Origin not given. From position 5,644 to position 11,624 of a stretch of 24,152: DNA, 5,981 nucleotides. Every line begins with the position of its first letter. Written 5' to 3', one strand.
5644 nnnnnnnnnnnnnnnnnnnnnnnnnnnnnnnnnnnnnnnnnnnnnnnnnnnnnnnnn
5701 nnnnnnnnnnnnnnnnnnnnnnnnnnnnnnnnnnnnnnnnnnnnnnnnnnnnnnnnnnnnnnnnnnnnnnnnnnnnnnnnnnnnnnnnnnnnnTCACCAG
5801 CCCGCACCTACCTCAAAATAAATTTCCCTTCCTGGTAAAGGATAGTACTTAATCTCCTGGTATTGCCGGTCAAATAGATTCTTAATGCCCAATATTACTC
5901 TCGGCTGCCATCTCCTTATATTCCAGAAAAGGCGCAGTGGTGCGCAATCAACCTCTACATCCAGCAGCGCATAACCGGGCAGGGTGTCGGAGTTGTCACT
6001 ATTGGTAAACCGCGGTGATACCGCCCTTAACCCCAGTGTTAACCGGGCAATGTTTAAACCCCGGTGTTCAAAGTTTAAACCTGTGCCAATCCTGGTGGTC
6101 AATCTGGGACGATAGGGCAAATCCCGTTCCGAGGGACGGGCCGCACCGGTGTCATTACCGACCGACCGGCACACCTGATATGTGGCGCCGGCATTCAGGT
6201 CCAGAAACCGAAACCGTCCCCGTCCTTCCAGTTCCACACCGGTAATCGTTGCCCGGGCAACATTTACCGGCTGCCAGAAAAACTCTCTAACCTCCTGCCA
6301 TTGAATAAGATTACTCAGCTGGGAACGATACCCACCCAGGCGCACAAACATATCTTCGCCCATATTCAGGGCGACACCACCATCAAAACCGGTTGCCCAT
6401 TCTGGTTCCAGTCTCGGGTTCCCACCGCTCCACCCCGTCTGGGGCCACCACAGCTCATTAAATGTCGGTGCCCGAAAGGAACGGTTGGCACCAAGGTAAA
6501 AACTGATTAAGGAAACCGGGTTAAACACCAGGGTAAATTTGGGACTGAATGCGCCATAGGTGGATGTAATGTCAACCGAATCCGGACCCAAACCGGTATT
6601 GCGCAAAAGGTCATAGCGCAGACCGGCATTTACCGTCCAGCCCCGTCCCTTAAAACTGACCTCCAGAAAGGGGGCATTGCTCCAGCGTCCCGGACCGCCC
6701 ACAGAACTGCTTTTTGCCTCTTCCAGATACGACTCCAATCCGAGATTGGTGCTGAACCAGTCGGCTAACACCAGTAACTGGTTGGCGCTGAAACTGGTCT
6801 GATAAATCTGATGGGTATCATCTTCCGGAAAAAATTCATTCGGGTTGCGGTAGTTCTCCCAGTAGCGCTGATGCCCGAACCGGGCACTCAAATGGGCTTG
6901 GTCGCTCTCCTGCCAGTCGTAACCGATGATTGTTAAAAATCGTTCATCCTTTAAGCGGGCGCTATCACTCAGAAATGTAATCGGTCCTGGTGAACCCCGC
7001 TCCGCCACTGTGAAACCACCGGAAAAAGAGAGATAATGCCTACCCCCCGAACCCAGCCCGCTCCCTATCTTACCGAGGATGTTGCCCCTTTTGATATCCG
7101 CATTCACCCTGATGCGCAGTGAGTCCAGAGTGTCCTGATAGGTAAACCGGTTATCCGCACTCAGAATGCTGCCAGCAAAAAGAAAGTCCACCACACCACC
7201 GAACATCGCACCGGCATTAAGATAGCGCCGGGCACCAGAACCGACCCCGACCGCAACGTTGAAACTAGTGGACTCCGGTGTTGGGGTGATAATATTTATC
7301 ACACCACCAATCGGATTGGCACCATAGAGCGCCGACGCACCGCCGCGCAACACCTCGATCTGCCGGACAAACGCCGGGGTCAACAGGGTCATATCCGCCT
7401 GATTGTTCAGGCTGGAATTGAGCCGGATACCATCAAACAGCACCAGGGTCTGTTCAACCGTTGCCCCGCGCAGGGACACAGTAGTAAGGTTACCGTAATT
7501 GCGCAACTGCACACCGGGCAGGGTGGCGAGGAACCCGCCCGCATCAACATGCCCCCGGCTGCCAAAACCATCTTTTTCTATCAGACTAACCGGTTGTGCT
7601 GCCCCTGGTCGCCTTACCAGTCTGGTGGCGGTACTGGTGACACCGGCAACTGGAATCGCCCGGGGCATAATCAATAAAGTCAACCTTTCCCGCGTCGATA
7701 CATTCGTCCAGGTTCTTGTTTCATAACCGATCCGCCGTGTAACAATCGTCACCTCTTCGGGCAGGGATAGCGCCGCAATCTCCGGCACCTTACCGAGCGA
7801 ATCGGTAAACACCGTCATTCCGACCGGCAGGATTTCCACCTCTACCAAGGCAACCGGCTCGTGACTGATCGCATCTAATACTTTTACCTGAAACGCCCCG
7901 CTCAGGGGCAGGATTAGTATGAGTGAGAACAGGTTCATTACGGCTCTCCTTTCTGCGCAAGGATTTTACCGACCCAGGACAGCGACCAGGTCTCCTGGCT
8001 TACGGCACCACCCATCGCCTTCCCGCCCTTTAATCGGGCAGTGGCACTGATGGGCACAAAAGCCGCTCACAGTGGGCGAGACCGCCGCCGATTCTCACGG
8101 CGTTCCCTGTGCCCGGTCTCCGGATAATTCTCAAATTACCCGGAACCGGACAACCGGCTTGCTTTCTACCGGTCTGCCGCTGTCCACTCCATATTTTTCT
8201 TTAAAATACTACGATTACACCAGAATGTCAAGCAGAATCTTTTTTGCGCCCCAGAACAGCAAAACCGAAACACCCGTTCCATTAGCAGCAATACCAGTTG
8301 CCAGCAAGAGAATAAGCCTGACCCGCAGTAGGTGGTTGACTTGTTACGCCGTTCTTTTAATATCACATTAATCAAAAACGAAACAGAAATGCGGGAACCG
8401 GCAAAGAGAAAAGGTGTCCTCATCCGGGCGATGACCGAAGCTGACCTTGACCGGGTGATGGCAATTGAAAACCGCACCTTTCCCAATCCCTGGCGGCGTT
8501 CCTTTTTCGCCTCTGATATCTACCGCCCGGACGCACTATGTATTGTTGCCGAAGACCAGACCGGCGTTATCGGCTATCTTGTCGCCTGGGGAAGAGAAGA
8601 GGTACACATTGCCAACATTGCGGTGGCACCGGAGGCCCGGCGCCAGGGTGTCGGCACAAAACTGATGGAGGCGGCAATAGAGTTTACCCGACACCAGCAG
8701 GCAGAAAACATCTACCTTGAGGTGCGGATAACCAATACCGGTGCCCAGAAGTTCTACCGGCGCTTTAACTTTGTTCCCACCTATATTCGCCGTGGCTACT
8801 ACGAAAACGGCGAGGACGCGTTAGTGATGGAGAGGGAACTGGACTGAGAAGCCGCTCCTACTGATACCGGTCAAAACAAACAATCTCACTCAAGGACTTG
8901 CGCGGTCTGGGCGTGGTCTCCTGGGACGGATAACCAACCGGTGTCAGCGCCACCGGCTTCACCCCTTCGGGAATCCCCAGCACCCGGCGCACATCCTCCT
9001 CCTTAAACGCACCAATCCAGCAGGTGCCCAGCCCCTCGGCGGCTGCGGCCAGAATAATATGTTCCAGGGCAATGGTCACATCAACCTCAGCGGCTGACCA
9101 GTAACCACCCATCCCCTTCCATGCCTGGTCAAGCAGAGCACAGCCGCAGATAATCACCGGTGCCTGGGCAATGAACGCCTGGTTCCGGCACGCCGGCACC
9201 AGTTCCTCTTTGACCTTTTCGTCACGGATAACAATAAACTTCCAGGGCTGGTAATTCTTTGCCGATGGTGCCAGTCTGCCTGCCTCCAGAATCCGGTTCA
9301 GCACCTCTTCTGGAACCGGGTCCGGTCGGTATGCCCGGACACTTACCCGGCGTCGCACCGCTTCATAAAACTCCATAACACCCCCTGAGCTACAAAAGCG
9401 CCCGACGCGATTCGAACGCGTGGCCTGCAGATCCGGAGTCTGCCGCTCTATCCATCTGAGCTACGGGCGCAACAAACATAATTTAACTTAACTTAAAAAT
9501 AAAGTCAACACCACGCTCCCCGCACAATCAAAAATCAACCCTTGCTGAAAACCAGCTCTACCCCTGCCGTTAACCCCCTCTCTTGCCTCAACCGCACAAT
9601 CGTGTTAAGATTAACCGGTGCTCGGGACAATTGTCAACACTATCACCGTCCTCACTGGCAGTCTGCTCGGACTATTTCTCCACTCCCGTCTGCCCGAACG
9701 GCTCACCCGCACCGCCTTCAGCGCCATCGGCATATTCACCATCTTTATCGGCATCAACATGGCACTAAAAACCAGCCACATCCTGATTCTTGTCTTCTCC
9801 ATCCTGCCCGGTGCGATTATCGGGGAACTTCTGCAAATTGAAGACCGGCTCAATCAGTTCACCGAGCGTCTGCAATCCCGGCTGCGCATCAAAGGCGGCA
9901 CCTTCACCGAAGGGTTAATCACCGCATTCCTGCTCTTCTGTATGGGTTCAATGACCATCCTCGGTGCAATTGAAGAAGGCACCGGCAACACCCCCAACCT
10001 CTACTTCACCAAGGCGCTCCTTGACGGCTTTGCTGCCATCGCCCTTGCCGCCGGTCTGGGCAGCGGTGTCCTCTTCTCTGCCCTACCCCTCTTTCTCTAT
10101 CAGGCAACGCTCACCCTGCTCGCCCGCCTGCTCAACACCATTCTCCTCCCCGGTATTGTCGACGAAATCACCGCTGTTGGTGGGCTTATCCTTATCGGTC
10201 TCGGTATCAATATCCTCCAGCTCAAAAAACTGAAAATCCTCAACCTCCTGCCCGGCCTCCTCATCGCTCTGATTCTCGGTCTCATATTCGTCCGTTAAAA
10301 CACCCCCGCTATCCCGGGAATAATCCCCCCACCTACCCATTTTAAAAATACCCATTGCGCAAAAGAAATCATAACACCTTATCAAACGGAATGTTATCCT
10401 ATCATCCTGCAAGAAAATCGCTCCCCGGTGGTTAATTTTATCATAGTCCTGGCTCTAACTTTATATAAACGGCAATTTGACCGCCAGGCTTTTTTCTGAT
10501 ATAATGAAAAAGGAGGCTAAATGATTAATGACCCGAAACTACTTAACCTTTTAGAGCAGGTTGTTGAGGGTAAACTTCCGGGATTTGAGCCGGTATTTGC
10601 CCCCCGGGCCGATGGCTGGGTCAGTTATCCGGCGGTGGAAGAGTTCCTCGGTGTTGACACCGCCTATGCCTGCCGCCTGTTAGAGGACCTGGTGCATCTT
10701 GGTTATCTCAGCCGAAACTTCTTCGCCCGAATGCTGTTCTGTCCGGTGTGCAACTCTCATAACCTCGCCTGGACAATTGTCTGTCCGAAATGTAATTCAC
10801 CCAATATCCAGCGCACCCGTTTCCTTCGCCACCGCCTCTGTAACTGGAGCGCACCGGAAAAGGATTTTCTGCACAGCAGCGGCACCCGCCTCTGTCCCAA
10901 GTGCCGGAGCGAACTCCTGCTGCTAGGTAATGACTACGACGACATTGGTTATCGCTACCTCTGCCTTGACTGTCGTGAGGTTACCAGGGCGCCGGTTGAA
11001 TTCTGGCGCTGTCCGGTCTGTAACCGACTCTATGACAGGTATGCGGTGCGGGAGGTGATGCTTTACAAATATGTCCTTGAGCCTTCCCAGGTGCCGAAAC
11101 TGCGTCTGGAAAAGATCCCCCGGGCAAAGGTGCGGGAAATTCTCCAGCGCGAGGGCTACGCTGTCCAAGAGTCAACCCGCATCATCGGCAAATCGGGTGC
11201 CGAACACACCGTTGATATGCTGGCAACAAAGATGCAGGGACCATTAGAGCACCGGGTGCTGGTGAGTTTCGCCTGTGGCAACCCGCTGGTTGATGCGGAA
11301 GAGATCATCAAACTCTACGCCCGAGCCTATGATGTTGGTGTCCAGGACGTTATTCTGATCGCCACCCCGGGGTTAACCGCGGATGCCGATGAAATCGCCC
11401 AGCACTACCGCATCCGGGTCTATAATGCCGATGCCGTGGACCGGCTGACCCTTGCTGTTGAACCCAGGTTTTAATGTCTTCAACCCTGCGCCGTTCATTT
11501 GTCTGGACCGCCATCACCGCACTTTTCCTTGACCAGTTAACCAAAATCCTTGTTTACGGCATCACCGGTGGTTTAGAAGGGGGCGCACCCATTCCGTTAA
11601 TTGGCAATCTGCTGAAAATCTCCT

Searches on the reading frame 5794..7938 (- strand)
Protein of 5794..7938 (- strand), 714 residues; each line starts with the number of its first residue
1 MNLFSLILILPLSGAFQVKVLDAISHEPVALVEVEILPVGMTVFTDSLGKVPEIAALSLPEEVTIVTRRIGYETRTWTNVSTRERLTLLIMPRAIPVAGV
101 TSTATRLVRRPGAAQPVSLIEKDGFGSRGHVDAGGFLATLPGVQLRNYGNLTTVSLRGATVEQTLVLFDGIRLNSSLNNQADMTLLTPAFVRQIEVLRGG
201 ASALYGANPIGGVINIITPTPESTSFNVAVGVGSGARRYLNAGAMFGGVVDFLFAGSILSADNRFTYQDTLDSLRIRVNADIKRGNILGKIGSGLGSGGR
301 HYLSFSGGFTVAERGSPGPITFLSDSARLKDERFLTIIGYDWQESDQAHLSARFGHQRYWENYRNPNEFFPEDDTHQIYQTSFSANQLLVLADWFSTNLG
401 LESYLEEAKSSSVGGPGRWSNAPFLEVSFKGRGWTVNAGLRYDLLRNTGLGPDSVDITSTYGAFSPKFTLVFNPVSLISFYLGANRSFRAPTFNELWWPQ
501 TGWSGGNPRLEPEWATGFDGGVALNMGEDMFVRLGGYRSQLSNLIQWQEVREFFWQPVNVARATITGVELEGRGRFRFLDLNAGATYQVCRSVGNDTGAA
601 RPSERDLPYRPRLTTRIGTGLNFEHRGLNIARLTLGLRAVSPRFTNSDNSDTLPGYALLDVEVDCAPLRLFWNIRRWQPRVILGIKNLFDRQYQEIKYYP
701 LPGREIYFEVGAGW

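Call 11: search_protein_families(library=pfam, proteins=[window:5794-7938:-], max_evalue=0.001)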
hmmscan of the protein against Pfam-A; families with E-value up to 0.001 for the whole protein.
window:5794-7938:- (714 aa): 3 families
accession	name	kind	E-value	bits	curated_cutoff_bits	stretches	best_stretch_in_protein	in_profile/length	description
PF00593.30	TonB_dep_Rec_b-barrel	-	3.1e-39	136.5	27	1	304-688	23-436/436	TonB dependent receptor-like, beta-barrel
PF07715.20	Plug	-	1.3e-19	71.1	23.9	1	114-213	6-107/107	TonB-dependent Receptor Plug Domain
PF14905.12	OMP_b-brl_3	-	1.4e-06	28.1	27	1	420-588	114-293/408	Outer membrane protein beta-barrel family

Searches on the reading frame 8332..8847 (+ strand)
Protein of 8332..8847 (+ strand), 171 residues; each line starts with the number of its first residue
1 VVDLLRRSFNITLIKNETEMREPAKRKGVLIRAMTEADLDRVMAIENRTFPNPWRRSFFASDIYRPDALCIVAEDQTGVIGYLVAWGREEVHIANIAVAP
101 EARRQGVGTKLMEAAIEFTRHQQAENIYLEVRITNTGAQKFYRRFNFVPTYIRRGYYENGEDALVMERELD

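Call 12: search_protein_families(library=pfam, proteins=[window:8332-8847:+], max_evalue=0.001)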
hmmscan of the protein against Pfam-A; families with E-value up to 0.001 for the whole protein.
window:8332-8847:+ (171 aa): 8 families
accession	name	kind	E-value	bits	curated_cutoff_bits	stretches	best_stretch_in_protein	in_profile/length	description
PF00583.31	Acetyltransf_1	-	3.9e-23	82.4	20.7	1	40-147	2-116/116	Acetyltransferase (GNAT) family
PF13508.13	Acetyltransf_7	-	8.6e-18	64.9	27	1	67-148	2-83/84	Acetyltransferase (GNAT) domain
PF13673.13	Acetyltransf_10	-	1.9e-15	57.4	23.6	1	57-170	20-128/128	Acetyltransferase (GNAT) domain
PF13302.13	Acetyltransf_3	-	5.2e-07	30.9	25.4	1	30-147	3-137/138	Acetyltransferase (GNAT) domain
PF13527.13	Acetyltransf_9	-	5.6e-07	30.1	25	1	92-147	74-124/127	Acetyltransferase (GNAT) domain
PF14542.12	Acetyltransf_CG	-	1.4e-05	25.6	30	1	75-123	10-57/80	GCN5-related N-acetyl-transferase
PF08445.16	FR47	-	1.4e-05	25.4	22.1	1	92-147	23-77/86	FR47-like protein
PF24553.2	Rv0428c_C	-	4.7e-05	23.6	27.2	1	88-151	157-219/224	Probable histone acetyltransferase Rv0428c C-terminal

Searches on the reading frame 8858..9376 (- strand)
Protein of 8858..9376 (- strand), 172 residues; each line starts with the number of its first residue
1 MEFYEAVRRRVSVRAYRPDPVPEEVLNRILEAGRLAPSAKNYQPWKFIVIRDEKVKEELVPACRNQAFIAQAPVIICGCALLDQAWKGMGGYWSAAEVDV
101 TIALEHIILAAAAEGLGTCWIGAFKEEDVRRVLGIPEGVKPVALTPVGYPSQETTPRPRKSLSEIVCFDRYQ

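Call 11: search_protein_families(library=pfam, proteins=[window:8858-9376:-], max_evalue=0.001)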
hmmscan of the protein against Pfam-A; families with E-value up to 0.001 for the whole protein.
window:8858-9376:- (172 aa): 2 families
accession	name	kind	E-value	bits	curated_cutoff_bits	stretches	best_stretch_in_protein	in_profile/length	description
PF00881.29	Nitroreductase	-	1.1e-37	130.2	23.5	2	7-72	1-66/167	Nitroreductase family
PF14512.11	TM1586_NiRdase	-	4.9e-20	72.5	27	2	104-168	88-151/215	Putative TM nitroreductase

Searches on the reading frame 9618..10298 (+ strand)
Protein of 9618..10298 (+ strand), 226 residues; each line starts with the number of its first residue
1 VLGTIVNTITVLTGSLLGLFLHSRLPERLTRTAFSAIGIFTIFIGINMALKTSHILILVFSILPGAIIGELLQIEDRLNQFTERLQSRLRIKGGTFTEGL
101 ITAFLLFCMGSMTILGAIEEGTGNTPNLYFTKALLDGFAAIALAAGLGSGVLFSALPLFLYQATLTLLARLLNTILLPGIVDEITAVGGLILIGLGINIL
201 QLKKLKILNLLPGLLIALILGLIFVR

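Call 11: search_protein_families(library=pfam, proteins=[window:9618-10298:+], max_evalue=0.001)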
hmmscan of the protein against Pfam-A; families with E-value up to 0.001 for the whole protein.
window:9618-10298:+ (226 aa): 1 family
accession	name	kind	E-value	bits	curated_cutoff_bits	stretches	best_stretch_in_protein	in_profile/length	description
PF04474.17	DUF554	-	3.8e-73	246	25.1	1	2-220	1-218/220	Protein of unknown function (DUF554)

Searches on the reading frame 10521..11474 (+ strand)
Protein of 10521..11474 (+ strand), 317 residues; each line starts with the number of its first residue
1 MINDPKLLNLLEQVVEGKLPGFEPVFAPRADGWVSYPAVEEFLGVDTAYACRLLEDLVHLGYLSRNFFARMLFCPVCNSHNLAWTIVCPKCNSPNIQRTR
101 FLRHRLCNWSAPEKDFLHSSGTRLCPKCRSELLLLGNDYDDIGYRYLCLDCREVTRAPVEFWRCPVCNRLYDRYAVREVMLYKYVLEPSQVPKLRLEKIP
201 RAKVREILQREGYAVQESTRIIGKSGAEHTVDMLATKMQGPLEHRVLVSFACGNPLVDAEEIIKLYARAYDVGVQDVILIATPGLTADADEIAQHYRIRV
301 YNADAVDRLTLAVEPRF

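Call 11: search_protein_families(library=pfam, proteins=[window:10521-11474:+], max_evalue=0.001)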
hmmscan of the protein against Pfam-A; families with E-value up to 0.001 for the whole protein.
window:10521-11474:+ (317 aa): 3 families
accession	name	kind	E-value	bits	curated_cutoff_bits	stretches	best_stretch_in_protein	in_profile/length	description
PF18551.6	TackOD1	-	8.8e-31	107.3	32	1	9-185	12-187/188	Thaumarchaeal output domain 1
PF04471.18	Mrr_cat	-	1e-06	29.3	21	1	204-308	13-113/115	Restriction endonuclease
PF12773.13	DZR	-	7.7e-05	23.2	27.3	0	72-101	13-40/45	Double zinc ribbon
